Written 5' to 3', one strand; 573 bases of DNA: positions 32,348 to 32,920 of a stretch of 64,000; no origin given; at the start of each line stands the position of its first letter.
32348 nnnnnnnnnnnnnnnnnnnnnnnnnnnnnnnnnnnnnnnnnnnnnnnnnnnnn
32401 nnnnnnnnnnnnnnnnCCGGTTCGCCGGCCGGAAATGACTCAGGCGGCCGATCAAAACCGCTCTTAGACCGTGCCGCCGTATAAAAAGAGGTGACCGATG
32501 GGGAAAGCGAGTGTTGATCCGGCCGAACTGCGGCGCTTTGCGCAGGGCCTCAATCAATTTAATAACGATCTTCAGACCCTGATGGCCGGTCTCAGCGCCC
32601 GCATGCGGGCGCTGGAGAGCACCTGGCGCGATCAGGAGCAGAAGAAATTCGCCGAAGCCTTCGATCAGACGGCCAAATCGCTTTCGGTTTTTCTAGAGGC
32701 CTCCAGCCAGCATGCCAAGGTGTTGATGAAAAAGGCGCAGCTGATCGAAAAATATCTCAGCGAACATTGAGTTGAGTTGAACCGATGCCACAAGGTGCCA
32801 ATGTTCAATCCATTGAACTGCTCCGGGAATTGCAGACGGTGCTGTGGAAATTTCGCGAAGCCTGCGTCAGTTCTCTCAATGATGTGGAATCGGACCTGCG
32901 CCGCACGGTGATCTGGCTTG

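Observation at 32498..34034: Two WXG100-like proteins carry W-x-D instead of W-x-G and bracket a helical 328-aa protein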

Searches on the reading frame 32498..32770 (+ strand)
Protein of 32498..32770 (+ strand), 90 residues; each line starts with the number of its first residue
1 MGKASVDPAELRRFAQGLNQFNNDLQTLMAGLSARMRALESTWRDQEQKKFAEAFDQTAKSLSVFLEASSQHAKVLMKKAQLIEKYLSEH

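Call 3: search_protein_families(library=pfam, proteins=[window:32498-32770:+], max_evalue=1)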
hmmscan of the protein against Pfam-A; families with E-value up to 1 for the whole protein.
window:32498-32770:+ (90 aa): 8 families
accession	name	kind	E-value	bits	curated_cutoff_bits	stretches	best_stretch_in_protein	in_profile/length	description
PF06013.18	WXG100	-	4.7e-10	40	27.3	1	5-83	3-81/86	Proteins of 100 residues with WXG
PF25547.1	WXG100_2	-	0.00042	20.7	27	1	7-84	27-106/150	WXG100 like domain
PF10824.14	T7SS_ESX_EspC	-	0.0029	18.5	23.5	1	3-77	4-81/100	Excreted virulence factor EspC, type VII ESX diderm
PF11887.13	Mce4_CUP1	-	0.018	15.1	32.6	1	21-87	62-126/222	Cholesterol uptake porter CUP1 of Mce4, putative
PF18826.6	bVLRF1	-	0.046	14.1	27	1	13-83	35-108/145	Bacteroidetes VLRF1 release factor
PF15941.10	FidL_like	-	0.072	14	27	1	31-84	17-71/87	FidL-like putative membrane protein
PF11599.14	AviRa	-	0.18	11.7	25.7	1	29-84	102-156/232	RRNA methyltransferase AviRa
PF21848.1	DUF6907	-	0.19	12.7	26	1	4-33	86-115/116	Domain of unknown function (DUF6907)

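Call 6: search_protein_families(library=ncbifam, proteins=[window:32498-32770:+], max_evalue=1)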
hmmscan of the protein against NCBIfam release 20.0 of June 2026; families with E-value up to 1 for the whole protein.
window:32498-32770:+ (90 aa): 4 families
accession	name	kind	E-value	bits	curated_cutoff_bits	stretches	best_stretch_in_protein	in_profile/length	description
TIGR03930.1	WXG100_ESAT6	subfamily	1.5e-07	31.5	44.85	1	5-84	3-82/90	WXG100 family type VII secretion target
NF035934.1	ESAT6_2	subfamily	0.0012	19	100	1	9-73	8-72/96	pore-forming ESAT-6 family protein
NF033914.0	antiphage_ZorA_1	subfamily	0.0016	16.8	190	1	11-89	530-607/619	anti-phage ZorAB system protein ZorA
TIGR00996.1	Mtu_fam_mce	paralog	0.012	14.8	140.5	1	18-85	169-234/291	MCE family protein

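Call 8: search_solved_structures(query=window:32498-32770:+, max_evalue=10, show_alignments=3)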
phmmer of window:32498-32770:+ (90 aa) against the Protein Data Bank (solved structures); distinct sequences matched with E-value up to 10: 14.
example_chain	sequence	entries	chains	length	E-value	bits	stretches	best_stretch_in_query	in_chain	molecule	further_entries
3fx7_A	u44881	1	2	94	1.3e-06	32.1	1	1-89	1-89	Putative uncharacterized protein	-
2gts_A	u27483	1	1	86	7.2e-06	29.8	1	1-84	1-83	hypothetical protein HP0062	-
2vs0_A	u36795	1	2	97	0.015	19.3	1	5-78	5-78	VIRULENCE FACTOR ESXA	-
2vrz_A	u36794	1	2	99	0.015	19.2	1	5-78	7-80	VIRULENCE FACTOR ESXA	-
4j42_A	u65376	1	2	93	0.018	19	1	2-67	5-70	secreted protein EsxB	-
4j7j_A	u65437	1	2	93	0.026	18.5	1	2-66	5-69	secreted protein EsxB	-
4j41_A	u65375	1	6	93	0.032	18.2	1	2-66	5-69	secreted protein EsxB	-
4j10_A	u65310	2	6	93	0.036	18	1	2-66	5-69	SECRETED PROTEIN ESXB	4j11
4j7k_A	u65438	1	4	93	0.036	18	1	2-66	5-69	secreted protein EsxB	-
4iyh_A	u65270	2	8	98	0.038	18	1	2-66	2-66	Secreted protein EsxB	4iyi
2o6q_A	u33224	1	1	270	0.47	14.5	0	22-59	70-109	Variable lymphocyte receptor A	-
3zbh_A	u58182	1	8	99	0.73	13.9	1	5-65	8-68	ESXA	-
8uzp_M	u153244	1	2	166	1.1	13.3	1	8-69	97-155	stem_mimetic_01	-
7zr2_A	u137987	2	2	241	2.3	12.3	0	7-44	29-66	Spike protein S2',Chimeric protein mimic of SARS-CoV-2 Spike HR1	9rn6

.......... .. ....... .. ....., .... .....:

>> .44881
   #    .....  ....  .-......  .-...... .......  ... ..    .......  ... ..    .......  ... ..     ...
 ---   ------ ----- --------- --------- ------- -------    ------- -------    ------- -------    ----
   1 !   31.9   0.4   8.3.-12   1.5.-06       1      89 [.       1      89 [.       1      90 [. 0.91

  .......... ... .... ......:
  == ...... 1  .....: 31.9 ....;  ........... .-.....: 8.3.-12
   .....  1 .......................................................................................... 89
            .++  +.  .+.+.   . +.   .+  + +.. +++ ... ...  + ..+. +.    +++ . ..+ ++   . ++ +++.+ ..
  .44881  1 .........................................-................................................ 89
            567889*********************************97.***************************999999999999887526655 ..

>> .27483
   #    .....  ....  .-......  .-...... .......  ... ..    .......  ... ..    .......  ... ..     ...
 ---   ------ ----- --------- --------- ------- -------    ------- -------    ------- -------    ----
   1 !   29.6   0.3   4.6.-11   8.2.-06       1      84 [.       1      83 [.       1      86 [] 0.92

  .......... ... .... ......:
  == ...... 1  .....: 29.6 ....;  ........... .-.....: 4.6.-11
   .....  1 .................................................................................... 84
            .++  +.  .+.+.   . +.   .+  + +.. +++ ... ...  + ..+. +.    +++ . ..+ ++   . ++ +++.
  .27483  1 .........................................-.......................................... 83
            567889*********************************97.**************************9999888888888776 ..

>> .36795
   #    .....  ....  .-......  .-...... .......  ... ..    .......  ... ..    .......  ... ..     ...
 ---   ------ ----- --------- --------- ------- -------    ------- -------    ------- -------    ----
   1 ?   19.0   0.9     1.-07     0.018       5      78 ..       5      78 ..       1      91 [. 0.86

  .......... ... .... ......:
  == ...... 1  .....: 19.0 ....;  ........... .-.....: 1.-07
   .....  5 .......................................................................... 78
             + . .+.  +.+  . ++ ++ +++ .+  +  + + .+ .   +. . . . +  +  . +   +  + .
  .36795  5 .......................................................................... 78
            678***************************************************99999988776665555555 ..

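Call 12: find_homologous_proteins(query=window:32498-32770:+, max_evalue=0.001)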
Query window:32498-32770:+ (90 aa): 806 proteins with E <= 0.001 among 806 candidates; the best 120 are listed.
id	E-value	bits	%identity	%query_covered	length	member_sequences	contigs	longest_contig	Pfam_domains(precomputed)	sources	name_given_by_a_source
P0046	3.0e-46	172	93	100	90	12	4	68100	PF06013.19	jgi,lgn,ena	-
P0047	7.9e-46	171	92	100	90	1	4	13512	PF06013.19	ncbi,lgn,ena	-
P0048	9.9e-38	145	81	99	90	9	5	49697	PF06013.19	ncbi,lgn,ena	-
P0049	1.2e-37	145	80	100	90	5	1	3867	PF06013.19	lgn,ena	-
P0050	1.6e-37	145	80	99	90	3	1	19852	PF06013.19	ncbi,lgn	-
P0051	1.7e-37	145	81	99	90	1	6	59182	PF06013.19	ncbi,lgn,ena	-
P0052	1.9e-36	141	79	99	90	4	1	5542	PF06013.19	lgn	-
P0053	1.9e-35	138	76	99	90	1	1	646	PF06013.19,PF25547.2,PF10824.15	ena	-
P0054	2.6e-35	138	76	99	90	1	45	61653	PF06013.19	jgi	jgi:uncharacterized protein YukE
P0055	3.9e-35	137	75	99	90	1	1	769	PF06013.19,PF25547.2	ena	-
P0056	5.5e-35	137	74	99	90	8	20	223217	PF06013.19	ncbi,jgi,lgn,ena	ncbi:MAG: WXG100 family type VII secretion target [Phycisphaerae bacterium]|jgi:uncharacterized prot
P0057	7.0e-35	136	75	99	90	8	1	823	PF06013.19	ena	-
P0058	7.0e-35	136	74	99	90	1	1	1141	PF06013.19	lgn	-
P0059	1.5e-34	135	74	99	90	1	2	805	PF06013.19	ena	-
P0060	2.2e-34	135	76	99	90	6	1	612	PF06013.19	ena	-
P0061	2.8e-34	134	75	99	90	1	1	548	PF06013.19,PF25547.2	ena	-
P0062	3.1e-34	134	73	99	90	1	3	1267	PF06013.19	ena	-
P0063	3.3e-34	134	74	99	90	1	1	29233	PF06013.19,PF25547.2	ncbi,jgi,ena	jgi:uncharacterized protein YukE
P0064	4.0e-34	134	75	99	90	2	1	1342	PF06013.19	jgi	jgi:WXG100 family type VII secretion target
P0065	6.8e-34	133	75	99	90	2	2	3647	PF06013.19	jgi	jgi:uncharacterized protein YukE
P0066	8.1e-34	133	73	99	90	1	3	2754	PF06013.19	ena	-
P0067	8.2e-34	133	73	99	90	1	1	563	PF06013.19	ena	-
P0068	8.4e-34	133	74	99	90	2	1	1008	PF06013.19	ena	-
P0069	8.7e-34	133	72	99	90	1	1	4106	PF06013.19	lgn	-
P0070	1.1e-33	132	70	99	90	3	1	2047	PF06013.19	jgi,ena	-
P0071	1.8e-33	132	73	99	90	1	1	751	PF06013.19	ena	-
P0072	1.9e-33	132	72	99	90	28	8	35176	PF06013.19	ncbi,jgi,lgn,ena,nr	ncbi:MAG TPA: WXG100 family type VII secretion target [Tepidisphaeraceae bacterium]|jgi:uncharacteri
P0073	2.1e-33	132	72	99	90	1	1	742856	PF06013.19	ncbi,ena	-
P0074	2.1e-33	132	70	99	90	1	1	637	PF06013.19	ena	-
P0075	2.2e-33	131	72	99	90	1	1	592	PF06013.19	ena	-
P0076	2.9e-33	131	74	99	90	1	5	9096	PF06013.19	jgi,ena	jgi:uncharacterized protein YukE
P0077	3.1e-33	131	73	99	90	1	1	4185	PF06013.19,PF25547.2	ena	-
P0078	3.3e-33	131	73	99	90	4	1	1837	PF06013.19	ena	-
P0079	3.3e-33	131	72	97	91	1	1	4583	PF06013.19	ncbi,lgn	-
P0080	3.4e-33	131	72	99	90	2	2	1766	PF06013.19,PF25547.2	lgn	-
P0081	3.6e-33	131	73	99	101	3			PF06013.19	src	-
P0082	3.8e-33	131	72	99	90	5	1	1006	PF06013.19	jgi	jgi:uncharacterized protein YukE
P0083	3.9e-33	131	70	99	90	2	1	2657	PF06013.19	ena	-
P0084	4.2e-33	131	71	99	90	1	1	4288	PF06013.19,PF25547.2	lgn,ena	-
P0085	4.3e-33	131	74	99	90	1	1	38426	PF06013.19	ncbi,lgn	-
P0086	4.4e-33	130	73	99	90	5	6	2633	PF06013.19,PF25547.2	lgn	-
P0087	4.4e-33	130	71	99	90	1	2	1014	PF06013.19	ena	-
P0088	4.5e-33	130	73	99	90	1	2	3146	PF06013.19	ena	-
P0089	4.5e-33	130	72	97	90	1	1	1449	PF06013.19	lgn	-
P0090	5.2e-33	130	72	99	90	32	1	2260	PF06013.19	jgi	jgi:uncharacterized protein YukE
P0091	5.3e-33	130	71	99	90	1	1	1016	PF06013.19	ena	-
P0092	5.5e-33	130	72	99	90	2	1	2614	PF06013.19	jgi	jgi:uncharacterized protein YukE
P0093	5.6e-33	130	73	99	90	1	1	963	PF06013.19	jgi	-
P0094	6.3e-33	130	72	99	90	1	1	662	PF06013.19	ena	-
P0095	6.5e-33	130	71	99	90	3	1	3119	PF06013.19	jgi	jgi:WXG100 family type VII secretion target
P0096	6.6e-33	130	71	99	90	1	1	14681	PF06013.19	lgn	-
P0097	6.7e-33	130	70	100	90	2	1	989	PF06013.19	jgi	jgi:uncharacterized protein YukE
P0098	6.8e-33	130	71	99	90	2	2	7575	PF06013.19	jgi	jgi:WXG100 family type VII secretion target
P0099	7.1e-33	130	71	99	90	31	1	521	PF06013.19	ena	-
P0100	7.4e-33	130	71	99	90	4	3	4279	PF06013.19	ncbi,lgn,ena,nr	ncbi:MAG TPA: WXG100 family type VII secretion target [Tepidisphaeraceae bacterium]|nr:WXG100 family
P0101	7.4e-33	130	74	99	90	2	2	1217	PF06013.19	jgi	jgi:uncharacterized protein YukE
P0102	7.5e-33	130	71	99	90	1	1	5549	PF06013.19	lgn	-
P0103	7.8e-33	130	72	100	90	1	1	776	PF06013.19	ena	-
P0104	8.5e-33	130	73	99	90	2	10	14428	PF06013.19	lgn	-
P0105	8.9e-33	130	72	99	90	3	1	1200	PF06013.19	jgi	-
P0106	9.4e-33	129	72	99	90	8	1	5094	PF06013.19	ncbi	-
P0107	1.0e-32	129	72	99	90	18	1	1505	PF06013.19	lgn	-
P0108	1.1e-32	129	73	99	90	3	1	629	PF06013.19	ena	-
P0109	1.1e-32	129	72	99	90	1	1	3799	PF06013.19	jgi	jgi:uncharacterized protein YukE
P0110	1.2e-32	129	70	99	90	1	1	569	PF06013.19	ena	-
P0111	1.2e-32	129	71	99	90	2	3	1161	PF06013.19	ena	-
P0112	1.2e-32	129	72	99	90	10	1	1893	PF06013.19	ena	-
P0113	1.2e-32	129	67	99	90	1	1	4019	PF06013.19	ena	-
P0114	1.3e-32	129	72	99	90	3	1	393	PF06013.19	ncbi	-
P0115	1.3e-32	129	73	99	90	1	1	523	PF06013.19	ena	-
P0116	1.4e-32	129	71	99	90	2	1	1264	PF06013.19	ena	-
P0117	1.4e-32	129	70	99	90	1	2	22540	PF06013.19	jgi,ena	jgi:uncharacterized protein YukE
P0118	1.6e-32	129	72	97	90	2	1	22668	PF06013.19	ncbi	-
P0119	1.6e-32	129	71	99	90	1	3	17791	PF06013.19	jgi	jgi:uncharacterized protein YukE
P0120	1.7e-32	129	71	99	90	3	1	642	PF06013.19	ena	-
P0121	1.7e-32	129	73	99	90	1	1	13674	PF06013.19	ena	-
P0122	1.8e-32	129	73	99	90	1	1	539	PF06013.19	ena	-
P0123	1.8e-32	129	70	98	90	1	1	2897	PF06013.19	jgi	jgi:uncharacterized protein YukE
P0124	2.0e-32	128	72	99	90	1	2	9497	PF06013.19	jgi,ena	-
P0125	2.0e-32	128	70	99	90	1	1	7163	PF06013.19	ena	-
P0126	2.1e-32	128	69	100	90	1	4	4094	PF06013.19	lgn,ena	-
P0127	2.1e-32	128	72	99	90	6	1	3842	PF06013.19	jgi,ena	-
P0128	2.2e-32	128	70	100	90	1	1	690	PF06013.19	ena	-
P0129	2.3e-32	128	72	99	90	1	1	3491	PF06013.19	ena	-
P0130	2.5e-32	128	71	99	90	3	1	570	PF06013.19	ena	-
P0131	2.7e-32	128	69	99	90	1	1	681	PF06013.19,PF25547.2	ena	-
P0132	2.7e-32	128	71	99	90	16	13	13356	PF06013.19,PF25547.2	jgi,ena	jgi:WXG100 family type VII secretion target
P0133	2.8e-32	128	70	99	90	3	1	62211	PF06013.19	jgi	jgi:uncharacterized protein YukE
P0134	3.0e-32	128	71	99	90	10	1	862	PF06013.19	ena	-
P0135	3.0e-32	128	71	99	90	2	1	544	PF06013.19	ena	-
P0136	3.3e-32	128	72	99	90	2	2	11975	PF06013.19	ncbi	ncbi:MAG TPA: WXG100 family type VII secretion target [Tepidisphaeraceae bacterium]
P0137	3.4e-32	128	72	97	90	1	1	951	PF06013.19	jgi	jgi:WXG100 family type VII secretion target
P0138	3.4e-32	128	71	99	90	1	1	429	PF06013.19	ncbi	-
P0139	3.5e-32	128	72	99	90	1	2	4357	PF06013.19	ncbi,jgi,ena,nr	ncbi:MAG TPA: WXG100 family type VII secretion target [Tepidisphaeraceae bacterium]|nr:WXG100 family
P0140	3.6e-32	128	73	99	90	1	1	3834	PF06013.19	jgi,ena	jgi:uncharacterized protein YukE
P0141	3.8e-32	128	70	99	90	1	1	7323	PF06013.19,PF25547.2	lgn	-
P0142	3.9e-32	127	70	99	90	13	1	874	PF06013.19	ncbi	-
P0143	4.1e-32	127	71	99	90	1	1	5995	PF06013.19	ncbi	ncbi:MAG: WXG100 family type VII secretion target [Tepidisphaeraceae bacterium]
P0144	4.3e-32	127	71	99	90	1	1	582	PF06013.19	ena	-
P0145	4.3e-32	127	70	100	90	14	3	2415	PF06013.19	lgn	-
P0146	4.4e-32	127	70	99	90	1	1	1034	PF06013.19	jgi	jgi:uncharacterized protein YukE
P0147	4.5e-32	127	73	99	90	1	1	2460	PF06013.19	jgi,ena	jgi:uncharacterized protein YukE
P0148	4.6e-32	127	70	100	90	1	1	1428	PF06013.19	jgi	jgi:uncharacterized protein YukE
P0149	4.8e-32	127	70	99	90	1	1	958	PF06013.19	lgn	-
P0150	5.0e-32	127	71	99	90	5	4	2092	PF06013.19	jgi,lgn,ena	jgi:uncharacterized protein YukE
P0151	5.2e-32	127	71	99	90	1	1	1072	PF06013.19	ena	-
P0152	5.9e-32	127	72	99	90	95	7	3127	PF06013.19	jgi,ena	jgi:WXG100 family type VII secretion target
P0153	6.2e-32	127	72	99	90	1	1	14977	PF06013.19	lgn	-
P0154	6.4e-32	127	71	99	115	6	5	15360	PF06013.19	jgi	jgi:uncharacterized protein YukE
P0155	6.4e-32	127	71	100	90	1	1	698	PF06013.19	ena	-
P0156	6.7e-32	127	72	99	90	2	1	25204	PF06013.19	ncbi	ncbi:MAG: WXG100 family type VII secretion target [Bacillota bacterium]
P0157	7.1e-32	127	72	99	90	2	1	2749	PF06013.19,PF25547.2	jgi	jgi:WXG100 family type VII secretion target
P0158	7.2e-32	127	71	99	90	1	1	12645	PF06013.19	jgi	jgi:WXG100 family type VII secretion target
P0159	7.3e-32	127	71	99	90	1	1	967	PF06013.19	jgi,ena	jgi:WXG100 family type VII secretion target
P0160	7.4e-32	127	69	100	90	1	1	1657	PF06013.19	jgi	jgi:uncharacterized protein YukE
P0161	7.7e-32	127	71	97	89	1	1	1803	PF06013.19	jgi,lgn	jgi:uncharacterized protein YukE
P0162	8.2e-32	126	71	99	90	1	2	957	PF06013.19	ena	-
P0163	8.4e-32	126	70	99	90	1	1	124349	PF06013.19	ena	-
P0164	8.9e-32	126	70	100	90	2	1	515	PF06013.19,PF25547.2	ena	-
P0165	9.8e-32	126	71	99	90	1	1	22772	PF06013.19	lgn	-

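Call 20: find_related_loci(query=window:32498-32770:+, collection=genome_contigs, flank=8000)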
Query window:32498-32770:+ (90 aa) in genome_contigs; peptide patterns used: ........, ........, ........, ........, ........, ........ (x = any residue, [..] = any of these).
195 stretches matched a pattern; 61 encode a relative of the query (tblastn E <= 1e-3); 61 distinct loci.
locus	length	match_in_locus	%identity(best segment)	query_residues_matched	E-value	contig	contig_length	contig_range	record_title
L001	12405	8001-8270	100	1-90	5e-57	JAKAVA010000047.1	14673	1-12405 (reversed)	MAG: Planctomycetota bacterium isolate YP3.bin66 NODE_5050_length_14673_cov_4.79046, whole genome shotgun sequence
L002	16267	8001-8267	94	1-89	1e-53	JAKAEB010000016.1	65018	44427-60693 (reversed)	MAG: Planctomycetota bacterium isolate WY1.bin118 NODE_675_length_65018_cov_2.296790, whole genome shotgun sequence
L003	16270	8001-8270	92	1-90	2e-53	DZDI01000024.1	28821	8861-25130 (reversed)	MAG TPA_asm: Phycisphaera mikurensis isolate SulCav_PC08_64_54_21 SulCav_PC08-64_857_length_28821_cov_11.662727, whole g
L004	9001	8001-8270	81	1-90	7e-46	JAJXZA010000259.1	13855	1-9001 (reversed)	MAG: Planctomycetota bacterium isolate BP7.bin26 NODE_7020_length_13855_cov_2.150058, whole genome shotgun sequence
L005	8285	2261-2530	81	1-90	7e-46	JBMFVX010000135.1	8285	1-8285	MAG: Phycisphaerae bacterium isolate KM4364-03 NODE_135_length_8285_cov_82.058114, whole genome shotgun sequence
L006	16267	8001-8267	74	1-89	1e-39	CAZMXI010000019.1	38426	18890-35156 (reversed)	MAG TPA_asm: uncultured Tepidisphaeraceae bacterium isolate SRP192927_co7_621 genome assembly, contig: NODE_1563_length_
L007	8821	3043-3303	70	1-87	2e-38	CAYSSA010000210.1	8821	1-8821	MAG TPA_asm: uncultured Tepidisphaeraceae bacterium isolate SRP290908_co1_87 genome assembly, contig: NODE_11720_length_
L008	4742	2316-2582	70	1-89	3e-38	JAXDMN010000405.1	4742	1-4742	MAG: Phycisphaerales bacterium isolate BP_642 scaffold_5486934, whole genome shotgun sequence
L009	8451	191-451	69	1-87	5e-38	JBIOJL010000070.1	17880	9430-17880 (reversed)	MAG: Tepidisphaerales bacterium isolate GcC5-30 k141_830164_length_17880_cov_25.0000, whole genome shotgun sequence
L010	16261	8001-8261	72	1-87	1e-37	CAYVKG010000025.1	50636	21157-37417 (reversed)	MAG TPA_asm: uncultured Tepidisphaeraceae bacterium isolate SRP278314_co1_2 genome assembly, contig: NODE_874_length_506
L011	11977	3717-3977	69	1-87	2e-37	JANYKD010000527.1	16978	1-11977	MAG: Phycisphaerales bacterium isolate GL140_5_metabinner_131_sub GL140_5_k141_827468, whole genome shotgun sequence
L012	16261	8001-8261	67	1-87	2e-37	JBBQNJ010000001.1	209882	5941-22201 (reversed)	MAG: Tepidisphaerales bacterium isolate Co_metawrap_292 Cmw_292_k141_8640523_length_209882_cov_13.0000, whole genome sho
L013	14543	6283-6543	72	1-87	2e-37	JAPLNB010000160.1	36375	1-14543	MAG: Planctomycetota bacterium isolate LacPavin_0920_SED5_MAG_61_14 LacPavin_0920_SED5_scaffold_90438, whole genome shot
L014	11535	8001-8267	70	1-89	3e-36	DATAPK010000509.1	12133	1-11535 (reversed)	MAG TPA_asm: Tepidisphaeraceae bacterium isolate SMAG_U5439 k141_6699728, whole genome shotgun sequence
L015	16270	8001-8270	66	1-90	3e-36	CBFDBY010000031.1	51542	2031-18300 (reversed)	MAG TPA_asm: uncultured Phycisphaerae bacterium isolate SRR6194934_binner12_Refined_67 genome assembly, contig: ERZ78139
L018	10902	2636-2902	63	1-89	2e-34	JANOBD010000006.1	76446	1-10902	MAG: Phycisphaerae bacterium isolate VAR_18_metabat_231 VAR_18_k141_1770109, whole genome shotgun sequence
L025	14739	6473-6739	54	1-89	1e-28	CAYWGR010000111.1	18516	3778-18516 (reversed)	MAG TPA_asm: uncultured Planctomycetaceae bacterium isolate binchicken_co66_277 genome assembly, contig: NODE_4756_lengt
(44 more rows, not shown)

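Call 61: search_protein_families(library=pfam, proteins=[L025:4290-5102:+, L025:5106-5660:+, L025:5781-6344:+, L018:9656-10840:-], max_evalue=0.01)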
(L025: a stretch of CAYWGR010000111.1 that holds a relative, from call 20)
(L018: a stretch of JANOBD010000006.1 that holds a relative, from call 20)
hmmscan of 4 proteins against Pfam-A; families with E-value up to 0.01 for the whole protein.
L025:4290-5102:+ (270 aa): 5 families
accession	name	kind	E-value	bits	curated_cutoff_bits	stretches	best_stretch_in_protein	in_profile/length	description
PF14748.11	P5CR_dimer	-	1.2e-43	148.1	25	1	164-268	1-105/105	Pyrroline-5-carboxylate reductase dimerisation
PF03807.23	F420_oxidored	-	2e-20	73.6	21.6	1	5-101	1-94/94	NADP oxidoreductase coenzyme F420-dependent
PF10727.15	Rossmann-like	-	5.3e-06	26.7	23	1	3-101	14-112/131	Rossmann-like domain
PF03446.21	NAD_binding_2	-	1.3e-05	25.7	21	1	5-96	1-90/161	NAD binding domain of 6-phosphogluconate dehydrogenase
PF01488.26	Shikimate_DH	-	0.0072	16.8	24.3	0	3-78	12-89/138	Shikimate / quinate 5-dehydrogenase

L025:5106-5660:+ (184 aa): 0 families

L025:5781-6344:+ (187 aa): 3 families
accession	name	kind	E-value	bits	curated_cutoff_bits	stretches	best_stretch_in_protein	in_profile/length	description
PF09285.17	Elong-fact-P_C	-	8.1e-26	89.9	25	1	131-186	1-56/56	Elongation factor P, C-terminal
PF01132.26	EFP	-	2e-10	40.9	27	1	69-121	1-52/54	Elongation factor P (EF-P) OB domain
PF08207.18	EFP_N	-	3.6e-10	40.1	23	1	3-61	2-58/58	Elongation factor P (EF-P) KOW-like domain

L018:9656-10840:- (394 aa): 4 families
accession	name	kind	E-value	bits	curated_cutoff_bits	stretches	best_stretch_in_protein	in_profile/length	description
PF02518.31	HATPase_c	-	6.3e-32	110.8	26.4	1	128-237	2-108/111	Histidine kinase-, DNA gyrase B-, and HSP90-like ATPase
PF00072.30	Response_reg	-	3.8e-27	95.1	30.2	1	266-378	1-111/111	Response regulator receiver domain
PF00512.31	HisKA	-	2.2e-20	72.9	26.9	1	14-80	1-66/66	His Kinase A (phospho-acceptor) domain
PF13589.12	HATPase_c_3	-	0.00076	20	25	1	134-210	5-81/137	Histidine kinase-, DNA gyrase B-, and HSP90-like ATPase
